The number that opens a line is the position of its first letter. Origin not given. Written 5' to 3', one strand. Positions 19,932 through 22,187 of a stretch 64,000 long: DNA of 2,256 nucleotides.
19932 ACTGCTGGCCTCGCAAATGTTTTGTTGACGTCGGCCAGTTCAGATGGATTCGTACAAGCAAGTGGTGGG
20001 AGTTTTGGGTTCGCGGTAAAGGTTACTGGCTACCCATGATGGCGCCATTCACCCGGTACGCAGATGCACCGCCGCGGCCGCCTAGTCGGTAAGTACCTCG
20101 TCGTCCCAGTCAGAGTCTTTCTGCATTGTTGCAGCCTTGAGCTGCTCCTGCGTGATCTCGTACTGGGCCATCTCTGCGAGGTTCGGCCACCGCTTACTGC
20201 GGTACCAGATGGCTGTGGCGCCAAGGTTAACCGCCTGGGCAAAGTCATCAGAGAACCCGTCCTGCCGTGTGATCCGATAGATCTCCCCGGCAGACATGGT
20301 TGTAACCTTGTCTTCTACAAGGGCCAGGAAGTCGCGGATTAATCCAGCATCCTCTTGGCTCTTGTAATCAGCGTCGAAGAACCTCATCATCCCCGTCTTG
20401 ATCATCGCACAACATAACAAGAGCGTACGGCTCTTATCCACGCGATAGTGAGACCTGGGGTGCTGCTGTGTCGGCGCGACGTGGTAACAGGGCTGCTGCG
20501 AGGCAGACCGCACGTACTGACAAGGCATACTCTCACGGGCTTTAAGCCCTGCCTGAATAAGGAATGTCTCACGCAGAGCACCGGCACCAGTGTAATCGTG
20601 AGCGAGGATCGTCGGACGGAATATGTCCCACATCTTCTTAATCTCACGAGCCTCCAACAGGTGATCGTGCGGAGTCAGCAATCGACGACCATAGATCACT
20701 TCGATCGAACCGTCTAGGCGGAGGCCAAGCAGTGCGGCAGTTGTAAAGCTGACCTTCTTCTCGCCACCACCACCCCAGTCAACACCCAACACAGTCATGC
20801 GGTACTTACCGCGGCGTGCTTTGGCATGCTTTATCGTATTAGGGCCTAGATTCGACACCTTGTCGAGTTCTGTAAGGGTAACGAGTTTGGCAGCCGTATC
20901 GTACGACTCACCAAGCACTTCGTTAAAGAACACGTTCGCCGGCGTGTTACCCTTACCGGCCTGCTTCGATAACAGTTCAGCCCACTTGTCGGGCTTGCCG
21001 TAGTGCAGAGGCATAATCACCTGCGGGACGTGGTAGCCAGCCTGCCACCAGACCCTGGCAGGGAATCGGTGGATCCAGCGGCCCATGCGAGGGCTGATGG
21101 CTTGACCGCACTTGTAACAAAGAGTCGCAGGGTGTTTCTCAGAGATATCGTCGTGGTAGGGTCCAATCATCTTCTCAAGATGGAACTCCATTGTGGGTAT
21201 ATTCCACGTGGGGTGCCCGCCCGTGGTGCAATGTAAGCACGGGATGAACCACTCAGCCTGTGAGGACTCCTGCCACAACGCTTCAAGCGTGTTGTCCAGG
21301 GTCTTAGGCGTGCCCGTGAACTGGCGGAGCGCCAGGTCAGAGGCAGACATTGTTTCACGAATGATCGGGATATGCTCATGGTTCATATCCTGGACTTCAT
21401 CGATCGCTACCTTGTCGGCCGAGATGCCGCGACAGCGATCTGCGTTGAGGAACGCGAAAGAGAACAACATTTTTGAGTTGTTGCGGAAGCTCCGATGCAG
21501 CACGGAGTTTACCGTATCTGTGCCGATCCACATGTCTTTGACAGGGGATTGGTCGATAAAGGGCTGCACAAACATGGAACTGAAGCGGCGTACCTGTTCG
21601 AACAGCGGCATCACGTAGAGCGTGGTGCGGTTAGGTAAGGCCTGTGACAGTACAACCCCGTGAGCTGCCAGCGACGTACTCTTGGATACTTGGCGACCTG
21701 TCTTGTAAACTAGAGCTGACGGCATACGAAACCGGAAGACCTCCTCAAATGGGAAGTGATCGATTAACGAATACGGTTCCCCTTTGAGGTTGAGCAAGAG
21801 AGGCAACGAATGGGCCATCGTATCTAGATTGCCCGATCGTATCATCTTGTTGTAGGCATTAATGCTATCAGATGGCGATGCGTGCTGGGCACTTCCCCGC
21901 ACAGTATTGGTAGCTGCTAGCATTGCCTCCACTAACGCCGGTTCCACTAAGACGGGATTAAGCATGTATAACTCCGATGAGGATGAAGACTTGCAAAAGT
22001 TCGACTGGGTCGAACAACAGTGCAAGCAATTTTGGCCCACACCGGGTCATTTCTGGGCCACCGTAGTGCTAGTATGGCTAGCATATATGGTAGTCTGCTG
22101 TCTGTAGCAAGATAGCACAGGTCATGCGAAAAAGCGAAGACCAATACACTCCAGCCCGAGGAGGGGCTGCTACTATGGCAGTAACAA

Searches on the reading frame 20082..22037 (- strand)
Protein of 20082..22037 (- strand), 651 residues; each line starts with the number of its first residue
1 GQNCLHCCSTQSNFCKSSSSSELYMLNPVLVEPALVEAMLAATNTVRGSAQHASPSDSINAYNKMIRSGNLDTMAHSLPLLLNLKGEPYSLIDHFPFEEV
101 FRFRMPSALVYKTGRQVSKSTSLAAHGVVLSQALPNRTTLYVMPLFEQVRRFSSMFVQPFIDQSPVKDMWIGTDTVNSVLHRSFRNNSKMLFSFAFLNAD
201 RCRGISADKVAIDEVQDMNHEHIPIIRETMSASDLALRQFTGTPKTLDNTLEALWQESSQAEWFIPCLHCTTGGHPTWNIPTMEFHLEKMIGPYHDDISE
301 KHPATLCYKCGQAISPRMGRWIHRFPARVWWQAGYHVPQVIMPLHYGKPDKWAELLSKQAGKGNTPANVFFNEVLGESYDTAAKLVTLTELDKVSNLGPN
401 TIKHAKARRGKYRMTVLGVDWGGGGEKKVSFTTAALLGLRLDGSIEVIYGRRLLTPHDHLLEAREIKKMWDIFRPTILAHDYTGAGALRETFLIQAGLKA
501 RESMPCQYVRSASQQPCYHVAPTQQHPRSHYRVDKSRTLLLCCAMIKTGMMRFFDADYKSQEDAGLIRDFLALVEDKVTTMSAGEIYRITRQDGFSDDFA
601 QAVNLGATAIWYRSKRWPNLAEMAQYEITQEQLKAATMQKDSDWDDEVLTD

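Call 39: search_protein_families(library=pfam, proteins=[window:20082-22037:-], max_evalue=0.001)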
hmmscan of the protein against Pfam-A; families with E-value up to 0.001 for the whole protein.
window:20082-22037:- (651 aa): 1 family
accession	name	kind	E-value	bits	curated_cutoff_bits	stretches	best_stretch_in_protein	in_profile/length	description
PF05876.18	GpA_ATPase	-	4.2e-11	43.4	25.6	1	109-319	30-238/247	Phage terminase large subunit gpA, ATPase domain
